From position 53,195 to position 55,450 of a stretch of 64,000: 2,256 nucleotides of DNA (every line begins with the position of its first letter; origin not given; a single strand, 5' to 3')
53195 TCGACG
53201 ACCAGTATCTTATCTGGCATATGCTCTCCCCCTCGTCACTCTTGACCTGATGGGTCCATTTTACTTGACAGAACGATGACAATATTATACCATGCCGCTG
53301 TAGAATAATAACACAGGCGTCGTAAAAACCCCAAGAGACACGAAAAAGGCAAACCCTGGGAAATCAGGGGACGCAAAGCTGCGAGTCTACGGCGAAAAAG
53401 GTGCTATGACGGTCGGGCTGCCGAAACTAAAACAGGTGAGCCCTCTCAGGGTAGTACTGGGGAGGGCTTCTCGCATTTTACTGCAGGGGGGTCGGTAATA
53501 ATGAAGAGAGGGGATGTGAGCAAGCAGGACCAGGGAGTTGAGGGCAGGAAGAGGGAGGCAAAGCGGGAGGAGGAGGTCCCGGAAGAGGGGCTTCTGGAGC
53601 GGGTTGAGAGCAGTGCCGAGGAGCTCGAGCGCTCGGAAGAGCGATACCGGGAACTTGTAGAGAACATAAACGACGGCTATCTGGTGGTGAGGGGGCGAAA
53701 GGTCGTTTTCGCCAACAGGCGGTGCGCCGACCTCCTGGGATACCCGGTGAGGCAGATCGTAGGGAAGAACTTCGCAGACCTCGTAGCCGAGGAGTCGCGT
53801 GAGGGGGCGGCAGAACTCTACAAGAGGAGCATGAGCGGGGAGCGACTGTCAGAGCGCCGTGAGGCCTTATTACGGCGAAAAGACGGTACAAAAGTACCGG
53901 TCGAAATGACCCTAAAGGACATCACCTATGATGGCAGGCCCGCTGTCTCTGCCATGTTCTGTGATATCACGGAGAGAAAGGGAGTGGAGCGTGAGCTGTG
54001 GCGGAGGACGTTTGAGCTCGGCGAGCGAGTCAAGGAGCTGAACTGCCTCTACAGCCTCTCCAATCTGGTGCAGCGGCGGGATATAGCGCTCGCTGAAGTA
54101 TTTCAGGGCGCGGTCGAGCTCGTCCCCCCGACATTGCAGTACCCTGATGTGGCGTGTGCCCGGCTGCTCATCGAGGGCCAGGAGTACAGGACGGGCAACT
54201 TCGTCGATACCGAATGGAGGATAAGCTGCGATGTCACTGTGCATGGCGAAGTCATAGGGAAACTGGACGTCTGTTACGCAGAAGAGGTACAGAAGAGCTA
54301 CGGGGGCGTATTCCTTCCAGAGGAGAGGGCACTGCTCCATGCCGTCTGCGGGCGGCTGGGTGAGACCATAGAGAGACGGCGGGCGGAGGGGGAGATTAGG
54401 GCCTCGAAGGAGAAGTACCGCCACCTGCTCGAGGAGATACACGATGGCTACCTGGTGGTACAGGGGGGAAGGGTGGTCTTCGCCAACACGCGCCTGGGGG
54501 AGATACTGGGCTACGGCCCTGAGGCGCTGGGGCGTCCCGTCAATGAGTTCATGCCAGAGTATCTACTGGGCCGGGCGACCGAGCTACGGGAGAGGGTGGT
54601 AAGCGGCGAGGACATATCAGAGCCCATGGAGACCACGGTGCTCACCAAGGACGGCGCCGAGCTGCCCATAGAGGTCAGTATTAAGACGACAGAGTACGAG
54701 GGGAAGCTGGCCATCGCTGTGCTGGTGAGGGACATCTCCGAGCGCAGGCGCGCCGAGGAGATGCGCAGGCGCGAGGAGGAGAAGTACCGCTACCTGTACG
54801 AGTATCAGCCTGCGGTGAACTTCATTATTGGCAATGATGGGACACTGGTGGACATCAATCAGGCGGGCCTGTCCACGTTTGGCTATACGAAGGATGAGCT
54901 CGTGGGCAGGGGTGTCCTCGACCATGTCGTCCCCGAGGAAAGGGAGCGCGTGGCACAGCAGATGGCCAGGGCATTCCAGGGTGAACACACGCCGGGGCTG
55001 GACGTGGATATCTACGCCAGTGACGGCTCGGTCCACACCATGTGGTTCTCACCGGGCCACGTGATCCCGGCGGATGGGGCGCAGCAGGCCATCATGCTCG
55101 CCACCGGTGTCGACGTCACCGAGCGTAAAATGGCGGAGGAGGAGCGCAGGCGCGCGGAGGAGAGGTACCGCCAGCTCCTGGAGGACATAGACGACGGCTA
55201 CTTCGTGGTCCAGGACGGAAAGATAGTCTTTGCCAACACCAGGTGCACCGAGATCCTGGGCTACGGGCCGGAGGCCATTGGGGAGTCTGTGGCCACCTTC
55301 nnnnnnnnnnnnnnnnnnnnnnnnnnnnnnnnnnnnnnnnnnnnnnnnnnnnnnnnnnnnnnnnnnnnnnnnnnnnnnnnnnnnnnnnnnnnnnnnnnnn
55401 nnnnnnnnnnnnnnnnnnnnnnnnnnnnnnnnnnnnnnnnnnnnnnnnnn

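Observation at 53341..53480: Probable GEMM-I c-di-GMP riboswitch with terminator in the leader of a 1980-aa PAS hybrid kinase, divergent from a REC-GGDEF cyclase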

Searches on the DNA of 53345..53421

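Call 23: search_rna_families(source=window, start=53345, end=53421, threshold=evalue, max_evalue=10, show_alignments=3)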
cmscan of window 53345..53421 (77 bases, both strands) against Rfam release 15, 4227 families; matches with E-value up to 10: 2.
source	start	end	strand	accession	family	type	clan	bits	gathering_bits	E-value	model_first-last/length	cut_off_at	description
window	53345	53421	+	RF01051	c-di-GMP-I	Cis-reg; riboswitch;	CL00126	61.6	35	1.5e-12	8-83/87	5'&3'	c-di-GMP-I riboswitch aptamer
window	53361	53390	-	RF02216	ZNFX1-AS1_2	Gene; lncRNA;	-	10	45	1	62-93/93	no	ZNFX1 antisense RNA 1 conserved region 2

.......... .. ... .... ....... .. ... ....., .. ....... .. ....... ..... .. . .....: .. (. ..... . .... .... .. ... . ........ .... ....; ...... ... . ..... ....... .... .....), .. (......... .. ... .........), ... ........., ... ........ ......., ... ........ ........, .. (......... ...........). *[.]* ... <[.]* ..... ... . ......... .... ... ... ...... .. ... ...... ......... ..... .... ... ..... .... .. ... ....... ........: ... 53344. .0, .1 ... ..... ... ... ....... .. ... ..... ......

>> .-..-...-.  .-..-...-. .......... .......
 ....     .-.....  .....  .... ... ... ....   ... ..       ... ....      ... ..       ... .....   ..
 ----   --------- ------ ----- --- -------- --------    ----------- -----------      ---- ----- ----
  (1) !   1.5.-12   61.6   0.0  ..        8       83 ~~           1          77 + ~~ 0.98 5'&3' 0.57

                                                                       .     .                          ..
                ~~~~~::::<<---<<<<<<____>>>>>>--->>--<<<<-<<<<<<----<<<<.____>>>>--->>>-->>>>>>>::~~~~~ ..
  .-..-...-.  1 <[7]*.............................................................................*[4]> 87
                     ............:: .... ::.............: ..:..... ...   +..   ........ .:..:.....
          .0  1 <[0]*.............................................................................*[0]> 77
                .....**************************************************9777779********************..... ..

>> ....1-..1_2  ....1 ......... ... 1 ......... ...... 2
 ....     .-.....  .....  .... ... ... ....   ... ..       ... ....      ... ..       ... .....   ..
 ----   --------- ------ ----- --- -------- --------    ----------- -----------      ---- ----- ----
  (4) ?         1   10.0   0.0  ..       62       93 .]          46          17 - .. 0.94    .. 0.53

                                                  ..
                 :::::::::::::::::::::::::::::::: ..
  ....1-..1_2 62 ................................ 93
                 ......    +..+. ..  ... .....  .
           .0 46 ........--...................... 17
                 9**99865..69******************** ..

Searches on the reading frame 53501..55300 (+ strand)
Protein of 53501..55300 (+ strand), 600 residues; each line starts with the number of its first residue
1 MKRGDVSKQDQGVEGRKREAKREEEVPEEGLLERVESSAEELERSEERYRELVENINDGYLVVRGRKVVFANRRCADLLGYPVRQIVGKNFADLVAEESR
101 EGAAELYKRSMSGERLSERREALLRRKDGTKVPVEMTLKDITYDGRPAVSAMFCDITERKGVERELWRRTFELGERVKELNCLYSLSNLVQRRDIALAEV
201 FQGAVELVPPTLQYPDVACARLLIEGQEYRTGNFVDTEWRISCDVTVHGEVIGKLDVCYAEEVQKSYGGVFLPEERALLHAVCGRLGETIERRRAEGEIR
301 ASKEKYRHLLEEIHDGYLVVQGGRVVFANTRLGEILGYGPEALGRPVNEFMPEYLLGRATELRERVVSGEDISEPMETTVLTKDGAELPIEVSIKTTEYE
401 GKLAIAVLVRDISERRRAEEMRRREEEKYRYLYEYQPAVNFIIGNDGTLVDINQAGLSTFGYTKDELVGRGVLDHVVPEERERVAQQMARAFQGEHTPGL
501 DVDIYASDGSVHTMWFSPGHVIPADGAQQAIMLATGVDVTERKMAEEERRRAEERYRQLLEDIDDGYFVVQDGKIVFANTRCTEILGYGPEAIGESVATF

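Call 17: find_homologous_proteins(query=window:53501-55300:+, max_evalue=1e-30)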
Query window:53501-55300:+ (600 aa): 1384 proteins with E <= 1e-30 among 8000 candidates; the best 120 are listed.
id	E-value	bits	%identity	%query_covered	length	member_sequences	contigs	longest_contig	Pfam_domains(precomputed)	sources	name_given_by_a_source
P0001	6.4e-105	370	47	27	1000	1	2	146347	PF13426.14,PF08448.17,PF02518.32,PF00486.35,PF00512.32,PF00989.32,PF00072.31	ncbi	-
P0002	1.1e-86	310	27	66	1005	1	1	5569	PF08447.19,PF13426.14,PF13188.14,PF12860.14,PF24820.2,PF08448.17,PF00989.32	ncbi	ncbi:MAG: PAS domain S-box protein, partial [Dehalococcoidia bacterium]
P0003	1.5e-85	306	33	59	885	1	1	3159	PF13596.13,PF08447.19,PF13426.14,PF13188.14,PF12860.14,PF24820.2,PF08448.17,PF00989.32,PF14598.13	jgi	jgi:PAS domain S-box-containing protein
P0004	7.3e-85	304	29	91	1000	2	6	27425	PF08447.19,PF13426.14,PF13188.14,PF12860.14,PF24820.2,PF08448.17,PF00989.32,PF14598.13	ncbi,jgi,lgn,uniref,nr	ncbi:PAS domain S-box protein [candidate division WOR-3 bacterium]|uniref:PAS domain S-box protein n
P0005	2.5e-83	299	33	81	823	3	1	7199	PF08447.19,PF13426.14,PF13188.14,PF12860.14,PF08448.17,PF00989.32,PF00990.27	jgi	jgi:diguanylate cyclase (GGDEF)-like protein/PAS domain S-box-containing protein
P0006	1.9e-81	293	30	86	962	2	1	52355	PF08447.19,PF13426.14,PF13188.14,PF12860.14,PF24820.2,PF08448.17,PF02518.32,PF00512.32,PF00989.32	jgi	-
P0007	1.9e-79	286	28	95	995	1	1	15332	PF08447.19,PF13426.14,PF13188.14,PF12860.14,PF24820.2,PF08448.17,PF00989.32,PF14598.13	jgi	-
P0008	4.6e-78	281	32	51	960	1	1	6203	PF08447.19,PF13426.14,PF13188.14,PF00196.26,PF08448.17,PF00989.32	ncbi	-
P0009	2.3e-77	279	29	95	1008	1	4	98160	PF08447.19,PF13426.14,PF13188.14,PF12860.14,PF24820.2,PF07730.20,PF08448.17,PF02518.32,PF00989.32,PF14598.13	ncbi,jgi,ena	-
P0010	3.1e-77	279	28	91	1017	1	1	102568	PF08447.19,PF13426.14,PF13188.14,PF12860.14,PF24820.2,PF08448.17,PF00989.32,PF14598.13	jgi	jgi:PAS domain S-box-containing protein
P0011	1.6e-76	276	28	87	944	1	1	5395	PF08447.19,PF13426.14,PF13188.14,PF13185.13,PF12860.14,PF01590.33,PF08448.17,PF02518.32,PF00512.32,PF00989.32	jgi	-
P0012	6.3e-76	274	29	91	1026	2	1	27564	PF13596.13,PF08447.19,PF13426.14,PF13188.14,PF08448.17,PF02518.32,PF00989.32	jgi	-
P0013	1.7e-74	270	38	60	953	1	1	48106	PF08447.19,PF13426.14,PF13188.14,PF12860.14,PF08448.17,PF02518.32,PF00512.32,PF00989.32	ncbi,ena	-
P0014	4.3e-74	268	46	30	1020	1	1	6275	PF13596.13,PF08447.19,PF13426.14,PF13188.14,PF12860.14,PF08448.17,PF02518.32,PF00512.32,PF00989.32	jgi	jgi:PAS domain S-box-containing protein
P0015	2.2e-73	266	33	99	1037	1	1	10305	PF08447.19,PF13426.14,PF13188.14,PF13185.13,PF13487.13,PF01966.29,PF01590.33,PF08448.17,PF13492.13,PF00989.32,PF14598.13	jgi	jgi:PAS domain S-box-containing protein/putative nucleotidyltransferase with HDIG domain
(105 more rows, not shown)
